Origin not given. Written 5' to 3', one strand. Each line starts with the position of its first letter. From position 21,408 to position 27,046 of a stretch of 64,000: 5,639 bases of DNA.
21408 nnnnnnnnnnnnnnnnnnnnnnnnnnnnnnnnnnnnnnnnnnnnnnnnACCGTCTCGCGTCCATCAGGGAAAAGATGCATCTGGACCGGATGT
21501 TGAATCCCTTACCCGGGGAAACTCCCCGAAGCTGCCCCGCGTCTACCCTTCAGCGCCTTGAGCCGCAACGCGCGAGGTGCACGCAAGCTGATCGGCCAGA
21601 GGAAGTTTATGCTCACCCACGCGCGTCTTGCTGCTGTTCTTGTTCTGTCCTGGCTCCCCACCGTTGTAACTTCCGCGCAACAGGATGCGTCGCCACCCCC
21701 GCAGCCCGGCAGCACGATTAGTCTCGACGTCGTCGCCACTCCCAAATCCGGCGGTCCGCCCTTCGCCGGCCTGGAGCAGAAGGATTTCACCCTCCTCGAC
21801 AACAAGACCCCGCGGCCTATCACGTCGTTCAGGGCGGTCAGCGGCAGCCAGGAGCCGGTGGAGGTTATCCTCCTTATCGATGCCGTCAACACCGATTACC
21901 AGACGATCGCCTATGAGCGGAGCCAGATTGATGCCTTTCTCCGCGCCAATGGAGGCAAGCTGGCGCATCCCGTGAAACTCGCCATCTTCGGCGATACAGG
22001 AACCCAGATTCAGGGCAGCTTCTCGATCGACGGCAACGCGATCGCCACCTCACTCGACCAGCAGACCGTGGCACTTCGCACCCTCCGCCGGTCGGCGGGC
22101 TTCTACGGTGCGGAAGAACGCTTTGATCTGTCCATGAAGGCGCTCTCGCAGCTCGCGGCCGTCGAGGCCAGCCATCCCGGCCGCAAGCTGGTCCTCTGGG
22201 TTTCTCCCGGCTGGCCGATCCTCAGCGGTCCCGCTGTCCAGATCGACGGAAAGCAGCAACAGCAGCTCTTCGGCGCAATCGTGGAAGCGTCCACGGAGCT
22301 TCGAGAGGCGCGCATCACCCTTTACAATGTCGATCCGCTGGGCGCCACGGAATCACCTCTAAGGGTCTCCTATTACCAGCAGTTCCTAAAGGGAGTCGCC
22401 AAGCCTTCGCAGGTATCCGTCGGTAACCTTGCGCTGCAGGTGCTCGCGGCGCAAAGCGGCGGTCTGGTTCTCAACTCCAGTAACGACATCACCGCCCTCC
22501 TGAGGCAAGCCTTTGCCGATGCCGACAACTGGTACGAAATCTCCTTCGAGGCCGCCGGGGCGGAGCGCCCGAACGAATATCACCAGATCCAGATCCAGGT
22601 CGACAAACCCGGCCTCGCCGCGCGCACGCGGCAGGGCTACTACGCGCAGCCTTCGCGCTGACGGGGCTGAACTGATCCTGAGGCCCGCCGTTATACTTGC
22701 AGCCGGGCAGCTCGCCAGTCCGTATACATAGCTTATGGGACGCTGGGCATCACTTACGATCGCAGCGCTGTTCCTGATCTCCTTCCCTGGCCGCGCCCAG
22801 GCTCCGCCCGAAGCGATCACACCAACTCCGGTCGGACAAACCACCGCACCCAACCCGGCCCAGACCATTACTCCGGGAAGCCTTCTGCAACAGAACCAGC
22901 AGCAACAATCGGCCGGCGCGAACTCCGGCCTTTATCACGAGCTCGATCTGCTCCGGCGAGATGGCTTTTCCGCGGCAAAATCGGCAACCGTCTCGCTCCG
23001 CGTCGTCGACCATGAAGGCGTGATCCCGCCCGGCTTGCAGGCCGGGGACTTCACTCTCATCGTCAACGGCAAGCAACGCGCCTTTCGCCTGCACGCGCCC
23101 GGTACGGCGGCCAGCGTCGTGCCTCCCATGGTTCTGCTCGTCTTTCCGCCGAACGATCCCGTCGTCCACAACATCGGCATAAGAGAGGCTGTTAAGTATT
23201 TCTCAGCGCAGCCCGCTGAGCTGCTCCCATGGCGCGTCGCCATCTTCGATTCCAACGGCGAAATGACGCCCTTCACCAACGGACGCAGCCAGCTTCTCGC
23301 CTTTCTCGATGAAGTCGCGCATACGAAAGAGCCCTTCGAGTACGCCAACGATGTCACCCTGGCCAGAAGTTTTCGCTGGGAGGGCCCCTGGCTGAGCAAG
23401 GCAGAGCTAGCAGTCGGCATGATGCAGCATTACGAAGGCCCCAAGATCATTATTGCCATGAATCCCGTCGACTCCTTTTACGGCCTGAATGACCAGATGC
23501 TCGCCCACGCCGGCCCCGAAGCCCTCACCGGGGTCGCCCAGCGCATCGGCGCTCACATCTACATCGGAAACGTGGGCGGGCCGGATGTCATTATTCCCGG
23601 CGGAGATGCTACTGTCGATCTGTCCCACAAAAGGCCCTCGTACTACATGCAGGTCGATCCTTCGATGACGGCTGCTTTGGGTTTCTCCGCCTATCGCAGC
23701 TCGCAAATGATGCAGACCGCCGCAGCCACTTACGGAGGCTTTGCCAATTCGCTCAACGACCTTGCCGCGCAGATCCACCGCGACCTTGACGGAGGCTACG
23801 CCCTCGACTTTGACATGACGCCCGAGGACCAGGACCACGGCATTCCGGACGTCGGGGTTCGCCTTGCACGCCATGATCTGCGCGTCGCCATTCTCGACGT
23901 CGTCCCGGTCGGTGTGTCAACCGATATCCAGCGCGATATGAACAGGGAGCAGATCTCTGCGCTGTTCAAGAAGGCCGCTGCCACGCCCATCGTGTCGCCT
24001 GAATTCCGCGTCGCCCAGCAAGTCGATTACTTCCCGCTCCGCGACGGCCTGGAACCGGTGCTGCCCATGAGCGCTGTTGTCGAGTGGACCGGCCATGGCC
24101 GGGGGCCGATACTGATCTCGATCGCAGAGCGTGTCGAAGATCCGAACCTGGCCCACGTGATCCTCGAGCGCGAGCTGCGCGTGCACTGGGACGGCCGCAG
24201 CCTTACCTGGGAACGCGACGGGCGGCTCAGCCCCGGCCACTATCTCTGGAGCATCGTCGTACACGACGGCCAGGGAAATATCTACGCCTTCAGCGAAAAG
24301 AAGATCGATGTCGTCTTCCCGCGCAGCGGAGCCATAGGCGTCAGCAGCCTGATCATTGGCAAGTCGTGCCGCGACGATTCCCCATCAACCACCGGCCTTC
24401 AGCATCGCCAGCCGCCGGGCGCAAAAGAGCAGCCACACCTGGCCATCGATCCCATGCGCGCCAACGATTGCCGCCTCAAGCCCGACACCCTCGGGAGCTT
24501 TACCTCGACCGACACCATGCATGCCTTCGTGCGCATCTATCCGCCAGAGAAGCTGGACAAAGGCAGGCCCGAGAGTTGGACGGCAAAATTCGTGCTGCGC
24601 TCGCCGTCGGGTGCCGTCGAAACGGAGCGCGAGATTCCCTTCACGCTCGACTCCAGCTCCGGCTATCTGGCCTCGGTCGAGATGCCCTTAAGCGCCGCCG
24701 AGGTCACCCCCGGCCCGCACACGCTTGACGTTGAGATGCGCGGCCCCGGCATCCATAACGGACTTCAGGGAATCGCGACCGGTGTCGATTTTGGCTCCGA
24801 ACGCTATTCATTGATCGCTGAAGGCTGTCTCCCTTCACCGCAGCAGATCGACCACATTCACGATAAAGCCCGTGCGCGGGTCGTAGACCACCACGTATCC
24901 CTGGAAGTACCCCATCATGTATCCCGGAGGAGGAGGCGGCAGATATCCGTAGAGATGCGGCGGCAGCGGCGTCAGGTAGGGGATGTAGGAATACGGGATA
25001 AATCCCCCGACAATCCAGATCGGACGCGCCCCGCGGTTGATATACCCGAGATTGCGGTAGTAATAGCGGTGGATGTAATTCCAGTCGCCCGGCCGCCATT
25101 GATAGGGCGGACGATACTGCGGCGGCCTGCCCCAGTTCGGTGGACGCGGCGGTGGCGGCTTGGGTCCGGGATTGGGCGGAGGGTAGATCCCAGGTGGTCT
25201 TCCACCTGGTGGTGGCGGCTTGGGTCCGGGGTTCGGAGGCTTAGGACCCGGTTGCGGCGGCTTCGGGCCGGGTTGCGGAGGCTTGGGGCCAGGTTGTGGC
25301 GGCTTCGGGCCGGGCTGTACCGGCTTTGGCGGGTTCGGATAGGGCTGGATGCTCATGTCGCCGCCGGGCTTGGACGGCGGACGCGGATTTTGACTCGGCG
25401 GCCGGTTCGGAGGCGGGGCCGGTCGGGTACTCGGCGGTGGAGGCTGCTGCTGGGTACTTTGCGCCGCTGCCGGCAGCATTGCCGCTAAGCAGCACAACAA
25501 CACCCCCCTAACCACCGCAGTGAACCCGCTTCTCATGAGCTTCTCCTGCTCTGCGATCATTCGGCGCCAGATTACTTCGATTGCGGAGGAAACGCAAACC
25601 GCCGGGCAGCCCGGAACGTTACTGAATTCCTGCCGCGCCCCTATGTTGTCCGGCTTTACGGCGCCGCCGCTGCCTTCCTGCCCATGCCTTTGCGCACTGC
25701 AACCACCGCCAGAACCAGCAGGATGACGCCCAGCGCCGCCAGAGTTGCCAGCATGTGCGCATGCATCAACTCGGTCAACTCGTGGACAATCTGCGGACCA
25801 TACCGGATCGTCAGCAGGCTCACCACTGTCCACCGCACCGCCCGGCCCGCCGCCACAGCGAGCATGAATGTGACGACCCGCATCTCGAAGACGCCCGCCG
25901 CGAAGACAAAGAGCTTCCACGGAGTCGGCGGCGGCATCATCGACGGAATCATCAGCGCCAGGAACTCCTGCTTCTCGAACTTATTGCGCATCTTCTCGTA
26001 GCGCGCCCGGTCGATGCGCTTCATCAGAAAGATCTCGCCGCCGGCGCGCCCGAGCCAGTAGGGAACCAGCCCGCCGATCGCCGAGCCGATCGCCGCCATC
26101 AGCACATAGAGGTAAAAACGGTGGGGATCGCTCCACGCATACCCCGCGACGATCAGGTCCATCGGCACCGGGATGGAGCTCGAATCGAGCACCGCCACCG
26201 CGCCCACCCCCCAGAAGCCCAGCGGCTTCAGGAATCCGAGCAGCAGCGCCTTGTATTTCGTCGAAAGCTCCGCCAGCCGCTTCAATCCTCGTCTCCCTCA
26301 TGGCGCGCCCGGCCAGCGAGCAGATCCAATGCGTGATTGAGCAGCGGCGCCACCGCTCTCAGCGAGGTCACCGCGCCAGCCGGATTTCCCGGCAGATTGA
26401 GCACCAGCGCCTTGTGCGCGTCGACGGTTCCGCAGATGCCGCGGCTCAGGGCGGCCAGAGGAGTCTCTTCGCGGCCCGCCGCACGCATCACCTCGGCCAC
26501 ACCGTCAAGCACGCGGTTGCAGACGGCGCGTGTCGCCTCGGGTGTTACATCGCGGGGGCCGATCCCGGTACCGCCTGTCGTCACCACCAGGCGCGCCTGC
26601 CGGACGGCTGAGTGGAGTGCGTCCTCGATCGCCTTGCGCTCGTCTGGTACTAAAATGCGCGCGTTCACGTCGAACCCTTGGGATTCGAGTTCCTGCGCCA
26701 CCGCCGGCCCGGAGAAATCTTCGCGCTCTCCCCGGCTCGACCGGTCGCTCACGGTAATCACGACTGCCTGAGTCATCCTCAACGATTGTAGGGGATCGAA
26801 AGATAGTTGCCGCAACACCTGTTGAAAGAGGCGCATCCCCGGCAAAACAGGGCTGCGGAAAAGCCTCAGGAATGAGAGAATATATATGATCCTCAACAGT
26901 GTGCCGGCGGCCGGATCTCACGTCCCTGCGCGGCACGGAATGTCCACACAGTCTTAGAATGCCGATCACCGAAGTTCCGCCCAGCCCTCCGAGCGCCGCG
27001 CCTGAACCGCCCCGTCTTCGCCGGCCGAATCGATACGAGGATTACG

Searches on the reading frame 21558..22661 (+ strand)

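Call 57: search_protein_families(library=pfam, proteins=[window:21558-22661:+], max_evalue=0.001)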
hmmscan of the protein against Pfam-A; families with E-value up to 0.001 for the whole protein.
window:21558-22661:+ (367 aa): 0 families

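Call 76: search_protein_families(library=padloc, proteins=[window:21558-22661:+], max_evalue=0.001)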
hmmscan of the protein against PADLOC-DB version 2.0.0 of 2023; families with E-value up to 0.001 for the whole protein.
window:21558-22661:+ (367 aa): 0 families

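Call 77: search_protein_families(library=ncbifam, proteins=[window:21558-22661:+], max_evalue=0.001)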
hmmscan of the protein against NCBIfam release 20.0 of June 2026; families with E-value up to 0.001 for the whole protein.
window:21558-22661:+ (367 aa): 1 family
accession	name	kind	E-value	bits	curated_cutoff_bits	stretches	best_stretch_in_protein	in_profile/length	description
TIGR03436.1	acidobact_VWFA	subfamily_domain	6.9e-46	157.2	81.25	1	54-364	10-324/324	VWA domain-containing protein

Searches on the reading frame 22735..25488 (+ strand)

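Call 57: search_protein_families(library=pfam, proteins=[window:22735-25488:+], max_evalue=0.001)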
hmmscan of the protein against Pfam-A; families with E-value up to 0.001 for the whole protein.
window:22735-25488:+ (917 aa): 0 families

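Call 76: search_protein_families(library=padloc, proteins=[window:22735-25488:+], max_evalue=0.001)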
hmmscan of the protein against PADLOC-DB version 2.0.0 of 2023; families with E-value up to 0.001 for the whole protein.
window:22735-25488:+ (917 aa): 0 families

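Call 77: search_protein_families(library=ncbifam, proteins=[window:22735-25488:+], max_evalue=0.001)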
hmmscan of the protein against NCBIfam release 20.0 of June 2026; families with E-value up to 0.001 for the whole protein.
window:22735-25488:+ (917 aa): 1 family
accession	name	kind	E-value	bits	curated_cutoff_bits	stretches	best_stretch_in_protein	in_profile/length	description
TIGR03436.1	acidobact_VWFA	subfamily_domain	8.4e-08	32.1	81.25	1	85-384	11-315/324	VWA domain-containing protein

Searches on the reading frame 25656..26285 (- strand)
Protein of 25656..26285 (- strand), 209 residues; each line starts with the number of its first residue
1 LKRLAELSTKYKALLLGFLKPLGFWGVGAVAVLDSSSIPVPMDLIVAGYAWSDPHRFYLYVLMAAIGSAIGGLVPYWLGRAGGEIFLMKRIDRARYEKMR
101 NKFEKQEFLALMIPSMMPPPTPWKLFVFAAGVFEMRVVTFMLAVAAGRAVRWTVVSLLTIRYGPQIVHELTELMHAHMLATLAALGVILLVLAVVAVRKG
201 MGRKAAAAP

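Call 57: search_protein_families(library=pfam, proteins=[window:25656-26285:-], max_evalue=0.001)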
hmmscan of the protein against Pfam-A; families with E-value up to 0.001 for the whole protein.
window:25656-26285:- (209 aa): 1 family
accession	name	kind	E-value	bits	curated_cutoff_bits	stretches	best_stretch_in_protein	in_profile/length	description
PF09335.16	VTT_dom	-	9.1e-14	52.4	33.9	1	43-158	6-120/123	VTT domain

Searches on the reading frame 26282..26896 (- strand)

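Call 57: search_protein_families(library=pfam, proteins=[window:26282-26896:-], max_evalue=0.001)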
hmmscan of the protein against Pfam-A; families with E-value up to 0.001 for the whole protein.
window:26282-26896:- (204 aa): 1 family
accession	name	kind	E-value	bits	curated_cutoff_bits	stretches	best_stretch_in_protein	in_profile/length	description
PF00994.29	MoCF_biosynth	-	8e-33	113.6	26.6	1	46-188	2-144/144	Probable molybdopterin binding domain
